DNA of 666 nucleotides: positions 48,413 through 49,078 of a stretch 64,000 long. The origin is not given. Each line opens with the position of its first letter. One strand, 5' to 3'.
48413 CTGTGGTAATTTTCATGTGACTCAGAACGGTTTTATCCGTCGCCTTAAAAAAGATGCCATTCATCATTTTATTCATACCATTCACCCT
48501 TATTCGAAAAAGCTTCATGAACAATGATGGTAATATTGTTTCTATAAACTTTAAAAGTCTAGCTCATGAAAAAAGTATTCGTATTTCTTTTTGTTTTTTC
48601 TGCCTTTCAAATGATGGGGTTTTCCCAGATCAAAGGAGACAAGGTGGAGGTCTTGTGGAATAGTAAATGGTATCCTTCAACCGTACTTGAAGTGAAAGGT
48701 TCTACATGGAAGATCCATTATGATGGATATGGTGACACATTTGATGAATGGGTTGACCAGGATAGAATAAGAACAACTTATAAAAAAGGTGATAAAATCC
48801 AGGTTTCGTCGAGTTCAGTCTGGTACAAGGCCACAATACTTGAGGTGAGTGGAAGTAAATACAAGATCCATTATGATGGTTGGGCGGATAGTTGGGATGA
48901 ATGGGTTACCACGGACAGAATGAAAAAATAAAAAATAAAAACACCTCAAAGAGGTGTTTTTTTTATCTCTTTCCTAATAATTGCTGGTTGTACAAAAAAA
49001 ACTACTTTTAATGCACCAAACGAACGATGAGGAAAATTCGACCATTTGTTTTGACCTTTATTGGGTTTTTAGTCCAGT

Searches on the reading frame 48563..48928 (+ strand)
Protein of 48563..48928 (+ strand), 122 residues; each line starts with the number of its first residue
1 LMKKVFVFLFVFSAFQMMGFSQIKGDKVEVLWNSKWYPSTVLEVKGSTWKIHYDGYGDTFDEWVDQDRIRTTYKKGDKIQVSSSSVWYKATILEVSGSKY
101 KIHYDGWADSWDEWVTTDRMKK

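Call 23: search_protein_families(library=pfam, proteins=[window:48563-48928:+], max_evalue=0.01)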
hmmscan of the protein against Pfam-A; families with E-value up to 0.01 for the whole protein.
window:48563-48928:+ (122 aa): 9 families
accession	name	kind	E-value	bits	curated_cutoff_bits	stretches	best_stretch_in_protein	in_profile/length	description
PF05641.18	Agenet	-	3.6e-11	43.8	27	2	25-72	1-59/61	Agenet domain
PF11717.14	Tudor-knot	-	6.8e-11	42.3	20.8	2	76-121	4-54/55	RNA binding activity-knot of a chromodomain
PF22732.2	MSL3_chromo-like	-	6.9e-11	42.5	28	2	82-120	15-62/78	MSL3 chromodomain-like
PF02820.24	MBT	-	8.9e-11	42.3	22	2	34-67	12-45/69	mbt repeat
PF23327.1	Chromo_MORC2_6th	-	2.7e-09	37.1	27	1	24-68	5-54/63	ATPase MORC2, chromo domain-like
PF18358.7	Tudor_4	-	3.1e-06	27.2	25.8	1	24-58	3-37/50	Histone methyltransferase Tudor domain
PF18115.7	Tudor_3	-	0.0021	18.3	25.8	0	31-57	8-40/52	DNA repair protein Crb2 Tudor domain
PF16719.11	SAWADEE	-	0.0022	18.5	28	0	35-70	14-49/125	SAWADEE domain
PF02654.20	CobS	-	0.0025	18.4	23.2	0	47-67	56-77/207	Cobalamin-5-phosphate synthase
